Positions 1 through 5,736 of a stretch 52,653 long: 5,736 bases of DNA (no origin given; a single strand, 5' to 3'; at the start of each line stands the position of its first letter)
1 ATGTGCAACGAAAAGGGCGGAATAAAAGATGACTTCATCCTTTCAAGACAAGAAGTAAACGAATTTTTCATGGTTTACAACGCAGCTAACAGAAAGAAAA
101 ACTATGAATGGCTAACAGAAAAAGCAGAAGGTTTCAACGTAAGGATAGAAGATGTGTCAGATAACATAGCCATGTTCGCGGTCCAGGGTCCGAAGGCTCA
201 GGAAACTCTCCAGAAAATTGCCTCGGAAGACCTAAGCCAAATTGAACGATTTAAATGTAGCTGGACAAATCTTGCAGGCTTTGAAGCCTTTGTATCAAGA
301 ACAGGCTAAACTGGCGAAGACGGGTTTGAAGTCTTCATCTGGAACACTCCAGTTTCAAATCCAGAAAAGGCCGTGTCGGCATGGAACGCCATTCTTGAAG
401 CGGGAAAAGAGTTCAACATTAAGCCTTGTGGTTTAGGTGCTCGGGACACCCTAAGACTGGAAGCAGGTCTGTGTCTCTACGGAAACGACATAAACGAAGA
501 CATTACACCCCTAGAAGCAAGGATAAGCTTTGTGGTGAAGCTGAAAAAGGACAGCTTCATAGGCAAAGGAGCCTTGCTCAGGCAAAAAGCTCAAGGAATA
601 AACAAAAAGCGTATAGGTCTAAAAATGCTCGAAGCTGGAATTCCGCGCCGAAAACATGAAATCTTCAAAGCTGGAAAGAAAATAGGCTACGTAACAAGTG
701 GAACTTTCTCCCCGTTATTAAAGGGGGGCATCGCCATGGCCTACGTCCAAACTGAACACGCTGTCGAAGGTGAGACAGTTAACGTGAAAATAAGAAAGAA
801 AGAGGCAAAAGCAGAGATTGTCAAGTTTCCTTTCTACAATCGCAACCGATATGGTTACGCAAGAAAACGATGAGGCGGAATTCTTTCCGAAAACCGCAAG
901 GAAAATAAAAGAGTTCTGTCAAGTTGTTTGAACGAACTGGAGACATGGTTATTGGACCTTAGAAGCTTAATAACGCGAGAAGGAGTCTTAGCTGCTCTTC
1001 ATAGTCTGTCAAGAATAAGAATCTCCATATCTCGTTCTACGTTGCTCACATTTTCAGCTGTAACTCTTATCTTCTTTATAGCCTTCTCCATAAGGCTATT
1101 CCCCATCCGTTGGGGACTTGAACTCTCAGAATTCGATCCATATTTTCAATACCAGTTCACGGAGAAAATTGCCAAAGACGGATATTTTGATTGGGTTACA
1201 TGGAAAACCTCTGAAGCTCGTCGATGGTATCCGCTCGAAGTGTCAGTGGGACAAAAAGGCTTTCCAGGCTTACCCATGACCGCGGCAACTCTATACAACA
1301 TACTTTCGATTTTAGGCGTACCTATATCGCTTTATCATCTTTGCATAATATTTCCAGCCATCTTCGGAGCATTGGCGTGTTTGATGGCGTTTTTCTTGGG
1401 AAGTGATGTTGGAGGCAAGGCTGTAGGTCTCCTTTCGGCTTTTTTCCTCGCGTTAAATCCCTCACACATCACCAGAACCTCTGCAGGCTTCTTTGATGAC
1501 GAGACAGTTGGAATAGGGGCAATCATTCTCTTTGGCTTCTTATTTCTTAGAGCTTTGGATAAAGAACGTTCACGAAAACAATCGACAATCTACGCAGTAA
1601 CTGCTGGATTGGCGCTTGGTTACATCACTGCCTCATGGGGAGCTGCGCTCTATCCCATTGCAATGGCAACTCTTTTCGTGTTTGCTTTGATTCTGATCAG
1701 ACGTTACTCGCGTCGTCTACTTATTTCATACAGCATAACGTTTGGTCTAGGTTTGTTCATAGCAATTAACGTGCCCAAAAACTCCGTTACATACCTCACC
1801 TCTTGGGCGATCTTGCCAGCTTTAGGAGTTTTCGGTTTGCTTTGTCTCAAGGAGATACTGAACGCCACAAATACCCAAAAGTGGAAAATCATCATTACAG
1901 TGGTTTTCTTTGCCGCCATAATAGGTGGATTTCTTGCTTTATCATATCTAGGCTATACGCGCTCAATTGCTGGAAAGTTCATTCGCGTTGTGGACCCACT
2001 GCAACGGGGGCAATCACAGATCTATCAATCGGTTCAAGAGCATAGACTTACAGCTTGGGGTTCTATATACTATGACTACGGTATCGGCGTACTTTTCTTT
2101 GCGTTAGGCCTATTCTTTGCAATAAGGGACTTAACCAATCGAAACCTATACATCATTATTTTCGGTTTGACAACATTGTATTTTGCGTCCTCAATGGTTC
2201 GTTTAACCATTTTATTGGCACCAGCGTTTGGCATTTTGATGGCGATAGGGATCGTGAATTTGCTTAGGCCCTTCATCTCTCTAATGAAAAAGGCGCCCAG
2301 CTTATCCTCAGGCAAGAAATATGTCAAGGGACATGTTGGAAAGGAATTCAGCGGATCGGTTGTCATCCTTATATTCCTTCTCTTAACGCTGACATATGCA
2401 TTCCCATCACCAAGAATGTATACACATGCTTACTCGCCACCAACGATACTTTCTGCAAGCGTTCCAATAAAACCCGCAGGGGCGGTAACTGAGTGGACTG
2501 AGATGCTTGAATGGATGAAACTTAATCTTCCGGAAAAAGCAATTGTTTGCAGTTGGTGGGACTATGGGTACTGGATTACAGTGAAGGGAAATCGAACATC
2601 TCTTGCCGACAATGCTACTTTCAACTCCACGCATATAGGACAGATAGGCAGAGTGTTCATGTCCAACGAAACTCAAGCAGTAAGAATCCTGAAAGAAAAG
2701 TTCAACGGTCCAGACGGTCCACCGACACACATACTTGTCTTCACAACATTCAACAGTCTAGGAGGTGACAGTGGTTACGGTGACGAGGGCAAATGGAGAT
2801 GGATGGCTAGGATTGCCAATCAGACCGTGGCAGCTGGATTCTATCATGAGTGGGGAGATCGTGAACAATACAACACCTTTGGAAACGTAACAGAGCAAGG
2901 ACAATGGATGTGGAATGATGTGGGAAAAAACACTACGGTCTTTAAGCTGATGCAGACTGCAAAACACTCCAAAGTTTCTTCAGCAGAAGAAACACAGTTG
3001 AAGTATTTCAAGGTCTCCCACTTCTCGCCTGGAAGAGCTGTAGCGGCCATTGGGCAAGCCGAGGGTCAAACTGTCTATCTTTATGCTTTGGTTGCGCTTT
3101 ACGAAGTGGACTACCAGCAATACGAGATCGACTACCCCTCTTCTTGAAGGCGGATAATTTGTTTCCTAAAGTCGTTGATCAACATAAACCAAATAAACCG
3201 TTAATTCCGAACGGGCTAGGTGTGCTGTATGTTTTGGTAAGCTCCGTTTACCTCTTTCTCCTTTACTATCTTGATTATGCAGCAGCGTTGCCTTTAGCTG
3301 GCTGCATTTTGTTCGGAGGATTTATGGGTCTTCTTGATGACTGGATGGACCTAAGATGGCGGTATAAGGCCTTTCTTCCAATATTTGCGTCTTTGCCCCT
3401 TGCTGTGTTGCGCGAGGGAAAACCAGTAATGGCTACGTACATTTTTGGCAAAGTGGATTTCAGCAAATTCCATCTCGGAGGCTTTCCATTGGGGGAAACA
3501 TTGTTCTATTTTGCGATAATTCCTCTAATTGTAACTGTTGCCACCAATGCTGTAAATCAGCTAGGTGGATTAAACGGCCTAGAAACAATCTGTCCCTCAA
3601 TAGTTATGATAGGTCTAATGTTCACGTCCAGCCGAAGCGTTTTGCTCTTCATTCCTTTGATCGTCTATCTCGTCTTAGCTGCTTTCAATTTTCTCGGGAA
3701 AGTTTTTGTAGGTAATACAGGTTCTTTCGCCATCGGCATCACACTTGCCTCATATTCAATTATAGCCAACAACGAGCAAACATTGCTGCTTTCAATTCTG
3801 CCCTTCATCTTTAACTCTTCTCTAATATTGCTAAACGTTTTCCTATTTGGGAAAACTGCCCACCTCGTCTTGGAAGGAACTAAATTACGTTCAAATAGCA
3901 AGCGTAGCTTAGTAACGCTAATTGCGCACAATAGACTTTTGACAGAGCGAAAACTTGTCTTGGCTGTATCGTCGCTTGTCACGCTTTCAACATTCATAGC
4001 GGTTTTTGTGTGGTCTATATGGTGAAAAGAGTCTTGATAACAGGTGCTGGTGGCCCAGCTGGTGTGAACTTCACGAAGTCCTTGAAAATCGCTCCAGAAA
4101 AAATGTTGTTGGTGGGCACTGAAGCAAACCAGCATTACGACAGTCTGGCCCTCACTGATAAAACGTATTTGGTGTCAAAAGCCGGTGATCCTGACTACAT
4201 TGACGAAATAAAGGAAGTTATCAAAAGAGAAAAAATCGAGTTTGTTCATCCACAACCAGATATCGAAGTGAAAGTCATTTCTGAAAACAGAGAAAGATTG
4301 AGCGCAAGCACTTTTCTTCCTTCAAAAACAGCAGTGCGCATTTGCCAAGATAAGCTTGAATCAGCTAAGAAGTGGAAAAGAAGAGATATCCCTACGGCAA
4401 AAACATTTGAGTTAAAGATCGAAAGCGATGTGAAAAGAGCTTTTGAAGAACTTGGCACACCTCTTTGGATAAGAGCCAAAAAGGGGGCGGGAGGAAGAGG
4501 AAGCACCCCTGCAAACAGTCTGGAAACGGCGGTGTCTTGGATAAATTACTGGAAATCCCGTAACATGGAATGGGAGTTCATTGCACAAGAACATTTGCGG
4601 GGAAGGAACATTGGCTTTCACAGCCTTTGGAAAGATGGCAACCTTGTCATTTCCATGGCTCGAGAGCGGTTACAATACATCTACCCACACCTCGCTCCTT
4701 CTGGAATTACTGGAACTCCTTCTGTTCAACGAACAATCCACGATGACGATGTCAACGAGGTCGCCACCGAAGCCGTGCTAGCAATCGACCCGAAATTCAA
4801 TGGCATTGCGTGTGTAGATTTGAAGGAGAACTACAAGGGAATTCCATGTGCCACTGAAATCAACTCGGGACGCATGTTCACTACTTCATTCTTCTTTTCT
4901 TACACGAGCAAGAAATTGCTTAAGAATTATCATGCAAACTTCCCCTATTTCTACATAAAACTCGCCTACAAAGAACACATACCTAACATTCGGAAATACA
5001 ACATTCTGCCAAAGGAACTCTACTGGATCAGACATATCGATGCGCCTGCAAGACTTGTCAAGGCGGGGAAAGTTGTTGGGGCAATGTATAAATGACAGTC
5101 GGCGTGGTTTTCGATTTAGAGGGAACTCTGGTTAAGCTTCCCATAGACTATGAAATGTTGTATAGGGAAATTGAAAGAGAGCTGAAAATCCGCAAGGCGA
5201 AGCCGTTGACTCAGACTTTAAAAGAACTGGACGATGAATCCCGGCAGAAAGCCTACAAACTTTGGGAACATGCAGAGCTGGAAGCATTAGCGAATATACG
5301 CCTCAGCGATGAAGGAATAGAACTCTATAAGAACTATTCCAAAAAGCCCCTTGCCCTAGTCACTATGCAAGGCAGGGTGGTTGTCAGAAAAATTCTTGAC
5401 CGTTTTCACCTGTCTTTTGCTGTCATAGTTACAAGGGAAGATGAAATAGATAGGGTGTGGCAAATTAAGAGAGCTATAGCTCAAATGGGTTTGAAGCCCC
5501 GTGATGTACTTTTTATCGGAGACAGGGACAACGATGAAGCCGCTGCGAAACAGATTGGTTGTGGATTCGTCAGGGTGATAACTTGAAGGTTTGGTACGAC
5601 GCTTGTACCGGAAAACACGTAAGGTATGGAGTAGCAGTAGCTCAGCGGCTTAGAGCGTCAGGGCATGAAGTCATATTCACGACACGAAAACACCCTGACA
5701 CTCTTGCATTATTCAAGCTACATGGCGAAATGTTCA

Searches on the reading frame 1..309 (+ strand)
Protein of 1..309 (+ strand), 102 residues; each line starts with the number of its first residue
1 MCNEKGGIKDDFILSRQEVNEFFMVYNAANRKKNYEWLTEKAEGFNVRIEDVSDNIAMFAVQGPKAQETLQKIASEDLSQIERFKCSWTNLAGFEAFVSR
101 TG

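Call 25: search_protein_families(library=pfam, proteins=[window:1-309:+])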
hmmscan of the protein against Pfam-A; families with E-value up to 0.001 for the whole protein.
window:1-309:+ (102 aa): 1 family
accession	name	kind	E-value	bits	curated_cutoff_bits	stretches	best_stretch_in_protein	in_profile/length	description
PF01571.26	GCV_T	-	1e-26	94.2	25.6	1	1-102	83-185/255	Aminomethyltransferase folate-binding domain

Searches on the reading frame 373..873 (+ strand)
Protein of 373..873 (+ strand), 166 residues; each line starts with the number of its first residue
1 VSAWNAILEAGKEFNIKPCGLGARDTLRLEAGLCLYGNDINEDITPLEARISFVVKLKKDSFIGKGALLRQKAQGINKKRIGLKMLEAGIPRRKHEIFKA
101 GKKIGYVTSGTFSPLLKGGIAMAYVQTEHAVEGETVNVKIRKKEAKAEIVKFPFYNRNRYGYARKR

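Call 25: search_protein_families(library=pfam, proteins=[window:373-873:+])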
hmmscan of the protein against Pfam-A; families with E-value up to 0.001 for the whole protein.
window:373-873:+ (166 aa): 2 families
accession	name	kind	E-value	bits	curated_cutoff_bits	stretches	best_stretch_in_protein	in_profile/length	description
PF08669.17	GCV_T_C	-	4.3e-24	84.7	25.9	1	78-155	1-79/80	Glycine cleavage T-protein C-terminal barrel domain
PF01571.26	GCV_T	-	1.6e-18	67.3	25.6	1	3-53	204-254/255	Aminomethyltransferase folate-binding domain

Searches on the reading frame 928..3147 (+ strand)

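Call 25: search_protein_families(library=pfam, proteins=[window:928-3147:+])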
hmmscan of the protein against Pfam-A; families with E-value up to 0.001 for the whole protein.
window:928-3147:+ (739 aa): 3 families
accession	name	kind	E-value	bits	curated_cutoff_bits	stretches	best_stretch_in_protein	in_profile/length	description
PF02516.20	STT3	-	9.2e-41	141.1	24.5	1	43-436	5-403/405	Oligosaccharyl transferase STT3, N-terminal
PF22627.1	AglB_core-like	-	2.6e-05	25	27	1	538-590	45-98/111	AglB core domain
PF21436.2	STT3-PglB_core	-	0.00037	21.4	23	1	538-587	3-52/131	STT3/PglB/AglB core domain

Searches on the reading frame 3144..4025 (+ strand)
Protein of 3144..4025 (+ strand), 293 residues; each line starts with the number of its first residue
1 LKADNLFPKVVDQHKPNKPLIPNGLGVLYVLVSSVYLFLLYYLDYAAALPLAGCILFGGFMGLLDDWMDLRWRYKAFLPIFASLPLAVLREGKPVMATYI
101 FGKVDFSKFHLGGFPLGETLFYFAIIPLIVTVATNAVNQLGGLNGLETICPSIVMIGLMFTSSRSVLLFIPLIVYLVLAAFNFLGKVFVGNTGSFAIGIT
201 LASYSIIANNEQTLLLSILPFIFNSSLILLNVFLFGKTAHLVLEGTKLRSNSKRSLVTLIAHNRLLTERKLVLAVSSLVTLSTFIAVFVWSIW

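Call 25: search_protein_families(library=pfam, proteins=[window:3144-4025:+])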
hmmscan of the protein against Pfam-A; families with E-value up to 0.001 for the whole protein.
window:3144-4025:+ (293 aa): 1 family
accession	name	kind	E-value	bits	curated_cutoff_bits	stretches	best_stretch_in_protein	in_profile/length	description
PF00953.26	Glycos_transf_4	-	7.1e-19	68.8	27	1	51-208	4-159/160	Glycosyl transferase family 4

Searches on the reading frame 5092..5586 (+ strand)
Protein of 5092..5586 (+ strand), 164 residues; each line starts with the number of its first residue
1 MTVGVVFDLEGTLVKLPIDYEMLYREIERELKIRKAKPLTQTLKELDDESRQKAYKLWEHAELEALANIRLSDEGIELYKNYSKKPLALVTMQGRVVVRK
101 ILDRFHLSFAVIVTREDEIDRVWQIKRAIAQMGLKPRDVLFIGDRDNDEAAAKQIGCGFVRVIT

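Call 25: search_protein_families(library=pfam, proteins=[window:5092-5586:+])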
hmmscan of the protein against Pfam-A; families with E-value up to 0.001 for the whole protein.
window:5092-5586:+ (164 aa): 4 families
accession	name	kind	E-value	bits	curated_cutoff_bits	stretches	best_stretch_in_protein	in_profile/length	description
PF00702.32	Hydrolase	-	5.2e-11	43.7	26.4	1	5-156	4-191/191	haloacid dehalogenase-like hydrolase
PF13419.12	HAD_2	-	5.2e-11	43.4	23.8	1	37-162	43-178/178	Haloacid dehalogenase-like hydrolase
PF13242.12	Hydrolase_like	-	2.6e-06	27.7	22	1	124-162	9-48/75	HAD-hyrolase-like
PF12710.13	HAD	-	0.00018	22.4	27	0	5-152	1-188/189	haloacid dehalogenase-like hydrolase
